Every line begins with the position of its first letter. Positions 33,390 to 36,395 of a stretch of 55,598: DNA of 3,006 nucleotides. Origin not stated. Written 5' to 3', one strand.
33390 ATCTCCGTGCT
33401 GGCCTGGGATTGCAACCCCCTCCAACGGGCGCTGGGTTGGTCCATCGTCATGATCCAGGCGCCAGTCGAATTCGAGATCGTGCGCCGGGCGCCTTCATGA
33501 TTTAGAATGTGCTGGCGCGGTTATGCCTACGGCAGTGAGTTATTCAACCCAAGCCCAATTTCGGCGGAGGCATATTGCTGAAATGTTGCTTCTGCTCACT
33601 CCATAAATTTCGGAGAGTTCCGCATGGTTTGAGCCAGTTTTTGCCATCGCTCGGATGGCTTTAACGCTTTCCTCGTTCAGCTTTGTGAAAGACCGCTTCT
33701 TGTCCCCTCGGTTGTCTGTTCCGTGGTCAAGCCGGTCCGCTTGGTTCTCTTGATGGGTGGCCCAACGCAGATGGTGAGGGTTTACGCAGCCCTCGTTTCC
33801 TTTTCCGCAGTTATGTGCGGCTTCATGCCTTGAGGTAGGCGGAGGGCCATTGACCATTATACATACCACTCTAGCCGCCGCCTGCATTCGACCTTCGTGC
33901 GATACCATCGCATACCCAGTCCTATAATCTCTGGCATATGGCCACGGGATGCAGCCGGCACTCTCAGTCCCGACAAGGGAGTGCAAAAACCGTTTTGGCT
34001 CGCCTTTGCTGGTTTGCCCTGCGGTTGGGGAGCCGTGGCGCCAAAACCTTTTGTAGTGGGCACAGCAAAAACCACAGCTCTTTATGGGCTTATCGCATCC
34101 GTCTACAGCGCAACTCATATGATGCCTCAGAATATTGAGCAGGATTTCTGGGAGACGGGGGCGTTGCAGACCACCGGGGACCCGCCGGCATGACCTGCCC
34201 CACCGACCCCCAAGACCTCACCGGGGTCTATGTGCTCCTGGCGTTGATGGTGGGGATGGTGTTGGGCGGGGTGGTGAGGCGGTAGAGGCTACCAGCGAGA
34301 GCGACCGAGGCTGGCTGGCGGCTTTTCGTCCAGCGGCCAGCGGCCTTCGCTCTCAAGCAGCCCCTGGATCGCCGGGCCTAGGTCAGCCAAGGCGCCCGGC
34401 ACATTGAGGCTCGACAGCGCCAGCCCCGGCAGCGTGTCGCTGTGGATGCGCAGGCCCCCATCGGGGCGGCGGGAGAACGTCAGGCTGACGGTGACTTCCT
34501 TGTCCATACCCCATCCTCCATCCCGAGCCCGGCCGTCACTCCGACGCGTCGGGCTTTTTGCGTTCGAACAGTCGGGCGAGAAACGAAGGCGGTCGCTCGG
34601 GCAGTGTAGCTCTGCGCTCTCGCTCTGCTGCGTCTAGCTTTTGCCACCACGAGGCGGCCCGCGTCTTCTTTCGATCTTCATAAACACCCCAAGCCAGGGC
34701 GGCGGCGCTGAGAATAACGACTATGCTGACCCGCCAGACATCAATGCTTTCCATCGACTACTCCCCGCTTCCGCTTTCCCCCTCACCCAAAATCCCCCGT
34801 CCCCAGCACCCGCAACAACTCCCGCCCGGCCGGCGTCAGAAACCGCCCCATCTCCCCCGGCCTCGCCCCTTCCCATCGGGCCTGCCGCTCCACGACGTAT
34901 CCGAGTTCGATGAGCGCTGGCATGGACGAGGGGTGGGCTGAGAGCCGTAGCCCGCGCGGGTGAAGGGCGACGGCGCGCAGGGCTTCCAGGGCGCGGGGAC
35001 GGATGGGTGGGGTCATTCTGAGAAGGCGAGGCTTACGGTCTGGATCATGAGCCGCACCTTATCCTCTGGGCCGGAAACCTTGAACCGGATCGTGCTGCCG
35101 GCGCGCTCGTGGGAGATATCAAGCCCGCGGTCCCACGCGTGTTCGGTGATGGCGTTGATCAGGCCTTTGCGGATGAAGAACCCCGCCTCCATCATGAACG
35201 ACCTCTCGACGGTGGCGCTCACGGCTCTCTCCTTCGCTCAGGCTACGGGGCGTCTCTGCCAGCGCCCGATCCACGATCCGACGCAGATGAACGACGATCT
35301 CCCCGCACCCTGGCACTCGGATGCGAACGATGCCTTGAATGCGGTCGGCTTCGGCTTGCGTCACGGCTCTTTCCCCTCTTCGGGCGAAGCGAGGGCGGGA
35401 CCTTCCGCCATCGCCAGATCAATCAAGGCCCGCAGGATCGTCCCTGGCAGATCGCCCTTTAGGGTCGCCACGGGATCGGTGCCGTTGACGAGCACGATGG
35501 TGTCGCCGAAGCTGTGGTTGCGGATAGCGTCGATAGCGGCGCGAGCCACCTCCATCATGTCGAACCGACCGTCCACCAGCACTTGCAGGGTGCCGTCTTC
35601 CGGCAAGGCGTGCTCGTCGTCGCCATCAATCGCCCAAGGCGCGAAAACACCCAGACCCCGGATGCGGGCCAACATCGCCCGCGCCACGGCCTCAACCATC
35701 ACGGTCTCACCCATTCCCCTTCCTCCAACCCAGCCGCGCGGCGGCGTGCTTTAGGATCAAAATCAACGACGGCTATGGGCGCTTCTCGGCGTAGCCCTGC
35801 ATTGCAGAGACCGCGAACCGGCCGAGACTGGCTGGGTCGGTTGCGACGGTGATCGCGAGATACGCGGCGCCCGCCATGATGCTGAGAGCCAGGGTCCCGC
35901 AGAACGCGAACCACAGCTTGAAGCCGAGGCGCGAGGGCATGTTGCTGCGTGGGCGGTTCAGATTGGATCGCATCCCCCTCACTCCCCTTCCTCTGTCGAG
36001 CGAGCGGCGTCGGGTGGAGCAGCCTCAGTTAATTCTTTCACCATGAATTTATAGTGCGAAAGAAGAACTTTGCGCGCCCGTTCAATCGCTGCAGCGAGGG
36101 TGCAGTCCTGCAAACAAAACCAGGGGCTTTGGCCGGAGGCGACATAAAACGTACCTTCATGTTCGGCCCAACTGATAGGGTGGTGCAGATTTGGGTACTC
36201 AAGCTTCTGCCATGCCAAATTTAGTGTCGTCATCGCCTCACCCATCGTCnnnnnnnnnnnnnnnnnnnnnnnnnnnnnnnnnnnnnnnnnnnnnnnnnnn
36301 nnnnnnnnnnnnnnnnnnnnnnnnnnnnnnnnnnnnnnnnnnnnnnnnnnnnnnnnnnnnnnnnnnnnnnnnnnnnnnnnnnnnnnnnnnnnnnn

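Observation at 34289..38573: Leftward accessory operon built on a phage RtcB RNA ligase and an unassignable 283-aa lead gene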

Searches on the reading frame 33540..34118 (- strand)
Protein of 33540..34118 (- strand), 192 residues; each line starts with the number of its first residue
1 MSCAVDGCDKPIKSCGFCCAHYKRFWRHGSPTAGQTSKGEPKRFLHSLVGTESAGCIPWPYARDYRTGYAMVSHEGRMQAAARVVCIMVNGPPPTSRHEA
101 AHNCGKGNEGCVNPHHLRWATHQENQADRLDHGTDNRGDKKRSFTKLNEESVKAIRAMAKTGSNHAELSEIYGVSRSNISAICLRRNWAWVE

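Call 3: search_protein_families(library=pfam, proteins=[window:33540-34118:-], max_evalue=0.1)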
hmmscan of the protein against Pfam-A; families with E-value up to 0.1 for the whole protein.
window:33540-34118:- (192 aa): 4 families
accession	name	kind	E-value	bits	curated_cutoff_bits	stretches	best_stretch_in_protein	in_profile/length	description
PF13392.12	HNH_3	-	6.1e-07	29.4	24.8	1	82-126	4-45/46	HNH endonuclease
PF05551.17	zf-His_Me_endon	-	0.014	16.1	27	1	96-135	63-100/131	Zinc-binding loop region of homing endonuclease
PF24906.1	Zf_WRKY19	-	0.038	14.3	27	1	3-21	4-22/24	WRKY19 zinc finger domain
PF04545.22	Sigma70_r4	-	0.05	13.6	24.1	1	146-182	4-40/50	Sigma-70, region 4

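Call 4: search_protein_families(library=phrogs, proteins=[window:33540-34118:-], max_evalue=0.1)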
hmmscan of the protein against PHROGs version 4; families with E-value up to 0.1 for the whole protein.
window:33540-34118:- (192 aa): 21 families
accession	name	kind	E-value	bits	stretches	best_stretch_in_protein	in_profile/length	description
phrog_59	-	DNA, RNA and nucleotide metabolism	1.2e-21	78.6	1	64-191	172-275/423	HNH endonuclease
phrog_1872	-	DNA, RNA and nucleotide metabolism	1.2e-20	75.1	1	49-170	27-147/166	endonuclease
phrog_3593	-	DNA, RNA and nucleotide metabolism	4.3e-17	63.5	1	1-133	12-144/210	HNH endonuclease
phrog_826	-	DNA, RNA and nucleotide metabolism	1.3e-16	62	1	36-131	65-160/281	HNH endonuclease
phrog_6254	-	DNA, RNA and nucleotide metabolism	6.4e-12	47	1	51-169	9-129/154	HNH endonuclease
phrog_1492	-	DNA, RNA and nucleotide metabolism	7.7e-12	46.1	1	65-137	96-167/414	HNH endonuclease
phrog_11376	-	unknown function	3.4e-05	25.1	1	124-185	20-81/134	-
phrog_4842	-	DNA, RNA and nucleotide metabolism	3.5e-05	24.7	1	39-119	62-137/154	HNH endonuclease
phrog_99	-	DNA, RNA and nucleotide metabolism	4.6e-05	24.3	1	66-134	146-210/383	HNH endonuclease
phrog_517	-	DNA, RNA and nucleotide metabolism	4.7e-05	25.3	1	127-180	65-119/128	HTH DNA binding protein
phrog_664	-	DNA, RNA and nucleotide metabolism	6.8e-05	23.8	1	96-188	34-126/210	DNA binding protein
phrog_6156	-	DNA, RNA and nucleotide metabolism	0.00026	21.4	1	139-191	178-230/261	endonuclease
phrog_5351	-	DNA, RNA and nucleotide metabolism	0.00068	20.9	1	3-33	9-39/171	HNH endonuclease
phrog_959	-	DNA, RNA and nucleotide metabolism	0.0019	19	1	66-143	41-120/138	HNH endonuclease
phrog_20467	-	DNA, RNA and nucleotide metabolism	0.0092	16.9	1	144-191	60-107/112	HNH endonuclease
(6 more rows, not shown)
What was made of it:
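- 33540..34118 (-): Low-GC HNH endonuclease with a C-terminal HTH; a likely homing element. PF13392 E 6e-7, phrog_59 1e-21 (calls 3, 4).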

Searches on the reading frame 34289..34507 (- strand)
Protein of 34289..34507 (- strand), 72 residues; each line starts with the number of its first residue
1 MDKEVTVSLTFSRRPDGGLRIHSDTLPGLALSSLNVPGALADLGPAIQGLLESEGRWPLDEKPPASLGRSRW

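Call 3: search_protein_families(library=pfam, proteins=[window:34289-34507:-], max_evalue=0.1)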
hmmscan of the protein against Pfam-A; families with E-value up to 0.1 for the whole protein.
window:34289-34507:- (72 aa): 0 families

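Call 4: search_protein_families(library=phrogs, proteins=[window:34289-34507:-], max_evalue=0.1)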
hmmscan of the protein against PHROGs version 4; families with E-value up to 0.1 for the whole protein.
window:34289-34507:- (72 aa): 0 families

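Call 18: search_protein_families(library=ncbifam, proteins=[window:34289-34507:-], max_evalue=0.1)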
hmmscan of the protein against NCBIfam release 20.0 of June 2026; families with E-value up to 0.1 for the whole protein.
window:34289-34507:- (72 aa): 0 families

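Call 53: search_protein_families(library=padloc, proteins=[window:34289-34507:-], max_evalue=0.1)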
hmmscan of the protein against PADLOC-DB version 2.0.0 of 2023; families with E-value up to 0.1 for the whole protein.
window:34289-34507:- (72 aa): 0 families

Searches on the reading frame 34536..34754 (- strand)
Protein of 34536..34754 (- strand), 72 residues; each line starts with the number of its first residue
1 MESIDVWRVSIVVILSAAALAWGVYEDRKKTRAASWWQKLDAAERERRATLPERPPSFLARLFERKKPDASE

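Call 3: search_protein_families(library=pfam, proteins=[window:34536-34754:-], max_evalue=0.1)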
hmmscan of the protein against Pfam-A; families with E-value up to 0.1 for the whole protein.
window:34536-34754:- (72 aa): 1 family
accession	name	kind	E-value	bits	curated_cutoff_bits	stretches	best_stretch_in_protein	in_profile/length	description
PF10721.14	DUF2514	-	0.00027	21.5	26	1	7-49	1-43/161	Protein of unknown function (DUF2514)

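Call 4: search_protein_families(library=phrogs, proteins=[window:34536-34754:-], max_evalue=0.1)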
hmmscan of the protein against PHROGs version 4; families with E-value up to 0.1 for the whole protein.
window:34536-34754:- (72 aa): 1 family
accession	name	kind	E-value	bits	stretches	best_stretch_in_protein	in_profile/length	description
phrog_312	-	lysis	0.012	16.6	1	7-50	9-54/173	Rz-like spanin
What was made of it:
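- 34536..34754 (-): 72-aa protein with an N-terminal TM segment. Sub-threshold DUF2514 / Rz-like spanin similarity, E 3e-4 and 0.012 (calls 3, 4).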

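Call 18: search_protein_families(library=ncbifam, proteins=[window:34536-34754:-], max_evalue=0.1)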
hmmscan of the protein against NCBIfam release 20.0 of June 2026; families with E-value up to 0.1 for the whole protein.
window:34536-34754:- (72 aa): 1 family
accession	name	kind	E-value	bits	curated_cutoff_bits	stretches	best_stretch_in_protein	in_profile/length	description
TIGR00985.1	3a0801s04tom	subfamily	0.078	12.8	163.55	1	6-48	7-49/148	mitochondrial import receptor subunit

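Call 53: search_protein_families(library=padloc, proteins=[window:34536-34754:-], max_evalue=0.1)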
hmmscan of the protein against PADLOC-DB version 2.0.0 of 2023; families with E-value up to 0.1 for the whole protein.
window:34536-34754:- (72 aa): 0 families

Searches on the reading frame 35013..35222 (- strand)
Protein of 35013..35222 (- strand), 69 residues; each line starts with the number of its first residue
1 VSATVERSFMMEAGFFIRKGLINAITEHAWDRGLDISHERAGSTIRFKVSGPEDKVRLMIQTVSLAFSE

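Call 3: search_protein_families(library=pfam, proteins=[window:35013-35222:-], max_evalue=0.1)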
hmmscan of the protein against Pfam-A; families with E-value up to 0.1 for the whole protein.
window:35013-35222:- (69 aa): 0 families

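Call 4: search_protein_families(library=phrogs, proteins=[window:35013-35222:-], max_evalue=0.1)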
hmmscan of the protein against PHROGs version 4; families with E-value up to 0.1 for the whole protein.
window:35013-35222:- (69 aa): 0 families
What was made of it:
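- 35013..35222 (-): g69: an orphan cassette. No family hit (calls 3, 4).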

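Call 18: search_protein_families(library=ncbifam, proteins=[window:35013-35222:-], max_evalue=0.1)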
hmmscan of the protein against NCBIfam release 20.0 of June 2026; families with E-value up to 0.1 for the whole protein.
window:35013-35222:- (69 aa): 0 families

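Call 53: search_protein_families(library=padloc, proteins=[window:35013-35222:-], max_evalue=0.1)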
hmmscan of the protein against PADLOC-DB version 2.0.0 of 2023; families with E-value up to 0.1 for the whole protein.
window:35013-35222:- (69 aa): 0 families

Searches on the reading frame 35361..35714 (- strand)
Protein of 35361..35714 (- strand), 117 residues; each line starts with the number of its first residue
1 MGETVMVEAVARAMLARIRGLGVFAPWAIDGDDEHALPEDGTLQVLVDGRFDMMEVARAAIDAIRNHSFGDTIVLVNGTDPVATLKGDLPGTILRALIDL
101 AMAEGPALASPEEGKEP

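Call 3: search_protein_families(library=pfam, proteins=[window:35361-35714:-], max_evalue=0.1)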
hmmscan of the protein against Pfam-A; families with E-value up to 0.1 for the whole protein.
window:35361-35714:- (117 aa): 0 families

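Call 4: search_protein_families(library=phrogs, proteins=[window:35361-35714:-], max_evalue=0.1)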
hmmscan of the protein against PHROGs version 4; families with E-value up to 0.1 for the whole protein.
window:35361-35714:- (117 aa): 0 families

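Call 18: search_protein_families(library=ncbifam, proteins=[window:35361-35714:-], max_evalue=0.1)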
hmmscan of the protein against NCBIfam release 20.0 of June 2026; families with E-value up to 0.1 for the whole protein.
window:35361-35714:- (117 aa): 0 families

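Call 53: search_protein_families(library=padloc, proteins=[window:35361-35714:-], max_evalue=0.1)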
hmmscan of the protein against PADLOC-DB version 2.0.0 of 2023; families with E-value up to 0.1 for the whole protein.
window:35361-35714:- (117 aa): 0 families

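Call 66: find_homologous_proteins(query=window:35361-35714:-, max_evalue=0.001)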
Query window:35361-35714:- (117 aa): 3 proteins with E <= 0.001 among 47 candidates.
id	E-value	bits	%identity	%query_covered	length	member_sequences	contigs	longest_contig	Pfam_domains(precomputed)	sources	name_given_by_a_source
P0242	2.3e-66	239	97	100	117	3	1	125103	-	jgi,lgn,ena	-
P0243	2.0e-28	116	90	44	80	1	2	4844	-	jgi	jgi:hypothetical protein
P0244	2.5e-24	103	59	94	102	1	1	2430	-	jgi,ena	-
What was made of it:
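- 35361..35714 (-): g117: a cassette shared at 97% with sister phage L253. Function unknown. Only three homologues exist (call 66).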

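Call 68: find_encoding_contigs(protein=P0242, flank=10000, max_places=3)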
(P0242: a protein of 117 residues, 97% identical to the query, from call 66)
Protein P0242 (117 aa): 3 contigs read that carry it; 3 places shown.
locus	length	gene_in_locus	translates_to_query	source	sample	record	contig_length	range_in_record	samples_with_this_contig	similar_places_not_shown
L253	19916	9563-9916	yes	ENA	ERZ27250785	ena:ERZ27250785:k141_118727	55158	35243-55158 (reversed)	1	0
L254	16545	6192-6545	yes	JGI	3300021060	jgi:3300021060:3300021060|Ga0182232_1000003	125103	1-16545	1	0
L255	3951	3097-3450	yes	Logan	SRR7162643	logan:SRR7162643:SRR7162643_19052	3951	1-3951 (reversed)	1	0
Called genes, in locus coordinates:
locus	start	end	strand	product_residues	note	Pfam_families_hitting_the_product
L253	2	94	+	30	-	?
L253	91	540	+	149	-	-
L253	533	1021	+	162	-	-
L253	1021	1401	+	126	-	-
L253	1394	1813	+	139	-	-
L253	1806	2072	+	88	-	-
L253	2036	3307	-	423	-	PF00589:Phage_integrase (weak)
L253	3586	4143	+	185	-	PF13392:HNH_3 (faint)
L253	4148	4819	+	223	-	PF00149:Metallophos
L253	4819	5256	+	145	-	-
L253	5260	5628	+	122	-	-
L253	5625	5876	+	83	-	-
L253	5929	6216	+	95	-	-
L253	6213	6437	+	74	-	-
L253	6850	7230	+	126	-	-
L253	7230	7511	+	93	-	-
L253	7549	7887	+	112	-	-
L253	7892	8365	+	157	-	-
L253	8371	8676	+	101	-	-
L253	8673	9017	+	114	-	-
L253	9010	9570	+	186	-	-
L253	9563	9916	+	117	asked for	-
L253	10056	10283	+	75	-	-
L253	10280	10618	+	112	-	-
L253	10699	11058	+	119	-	-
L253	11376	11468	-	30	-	-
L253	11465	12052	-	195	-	-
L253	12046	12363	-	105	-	-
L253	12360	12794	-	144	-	-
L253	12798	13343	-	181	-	-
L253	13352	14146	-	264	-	-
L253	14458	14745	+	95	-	-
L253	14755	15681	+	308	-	-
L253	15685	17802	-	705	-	PF12708:Pect-lyase_RHGA_epim (weak)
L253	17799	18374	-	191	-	-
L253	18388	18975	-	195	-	-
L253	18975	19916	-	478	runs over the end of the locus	-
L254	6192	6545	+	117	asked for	-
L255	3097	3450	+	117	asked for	-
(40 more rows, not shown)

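Call 87: predict_structure(alignment_id=A4)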
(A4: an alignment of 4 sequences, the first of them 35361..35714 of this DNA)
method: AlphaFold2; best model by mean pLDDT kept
length: 117 residues; sequences in the alignment: 4
mean_pLDDT: 40.8   pTM: 0.26
mean pLDDT of the five models: 40.8, 40.3, 38.7, 37.3, 36.1
residues with pLDDT >= 90: 0; 70-90: 0; 50-70: 9; < 50: 108
segments of 3 or more residues with pLDDT < 50: 1-13, 17-57, 63-96, 99-117
pLDDT, mean of each block of 10 residues (from residue 1): 36 47 37 37 35 46 46 40 40 48 41 35
secondary structure, 60 per line:
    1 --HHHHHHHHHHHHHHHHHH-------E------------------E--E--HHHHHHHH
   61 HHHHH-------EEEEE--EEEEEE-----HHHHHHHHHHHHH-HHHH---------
elements in order: H3-20 H53-65 E73-77 E80-85 H91-103 H105-108
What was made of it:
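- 35361..35714 (-): The AF2 model is unusable, pLDDT 41 (call 87).
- Tried and rejected: AlphaFold model of g117. pLDDT was 41 from four sequences, so the model is unusable and was not sent to fold search (call 87).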

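Call 101: search_protein_families(library=pfam, proteins=[L253:9010-9570:+, L253:7892-8365:+, L253:6730-7230:+], max_evalue=0.01)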
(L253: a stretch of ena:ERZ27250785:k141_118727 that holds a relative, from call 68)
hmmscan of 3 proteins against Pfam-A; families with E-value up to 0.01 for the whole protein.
L253:9010-9570:+ (186 aa): 0 families

L253:7892-8365:+ (157 aa): 0 families

L253:6730-7230:+ (166 aa): 0 families

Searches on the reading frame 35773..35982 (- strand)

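Call 3: search_protein_families(library=pfam, proteins=[window:35773-35982:-], max_evalue=0.1)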
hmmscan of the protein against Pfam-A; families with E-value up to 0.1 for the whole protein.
window:35773-35982:- (69 aa): 1 family
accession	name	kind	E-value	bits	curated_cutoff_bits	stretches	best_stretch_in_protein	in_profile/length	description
PF17909.6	Htr2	-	0.01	16.6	25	1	25-63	4-44/61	Htr2 transmembrane domain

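Call 4: search_protein_families(library=phrogs, proteins=[window:35773-35982:-], max_evalue=0.1)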
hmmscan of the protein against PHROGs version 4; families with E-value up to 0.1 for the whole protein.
window:35773-35982:- (69 aa): 0 families

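Call 18: search_protein_families(library=ncbifam, proteins=[window:35773-35982:-], max_evalue=0.1)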
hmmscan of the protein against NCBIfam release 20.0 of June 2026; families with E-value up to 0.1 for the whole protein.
window:35773-35982:- (69 aa): 0 families

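Call 53: search_protein_families(library=padloc, proteins=[window:35773-35982:-], max_evalue=0.1)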
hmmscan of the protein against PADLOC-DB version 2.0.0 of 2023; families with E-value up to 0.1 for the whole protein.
window:35773-35982:- (69 aa): 0 families

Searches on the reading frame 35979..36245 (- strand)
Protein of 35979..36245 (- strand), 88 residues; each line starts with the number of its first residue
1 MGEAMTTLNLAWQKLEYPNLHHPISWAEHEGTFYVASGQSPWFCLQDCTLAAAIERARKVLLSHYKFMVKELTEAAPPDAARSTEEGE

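Call 3: search_protein_families(library=pfam, proteins=[window:35979-36245:-], max_evalue=0.1)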
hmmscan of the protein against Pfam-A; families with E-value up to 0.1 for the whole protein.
window:35979-36245:- (88 aa): 0 families

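Call 4: search_protein_families(library=phrogs, proteins=[window:35979-36245:-], max_evalue=0.1)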
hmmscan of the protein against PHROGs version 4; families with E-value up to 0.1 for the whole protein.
window:35979-36245:- (88 aa): 0 families

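Call 18: search_protein_families(library=ncbifam, proteins=[window:35979-36245:-], max_evalue=0.1)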
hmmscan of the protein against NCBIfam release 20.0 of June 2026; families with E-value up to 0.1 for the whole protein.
window:35979-36245:- (88 aa): 0 families

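Call 53: search_protein_families(library=padloc, proteins=[window:35979-36245:-], max_evalue=0.1)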
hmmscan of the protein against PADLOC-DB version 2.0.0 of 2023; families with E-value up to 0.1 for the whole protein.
window:35979-36245:- (88 aa): 0 families

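Call 67: find_homologous_proteins(query=window:35979-36245:-, max_evalue=0.001)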
Query window:35979-36245:- (88 aa): 1 proteins with E <= 0.001 among 7 candidates.
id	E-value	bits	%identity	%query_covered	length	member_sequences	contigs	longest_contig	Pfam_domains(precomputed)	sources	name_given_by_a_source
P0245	4.0e-54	198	100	100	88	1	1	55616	-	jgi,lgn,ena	-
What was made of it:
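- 35979..36245 (-): g88: a low-GC ORFan cassette. It matches only itself among 5.8 billion proteins (call 67).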
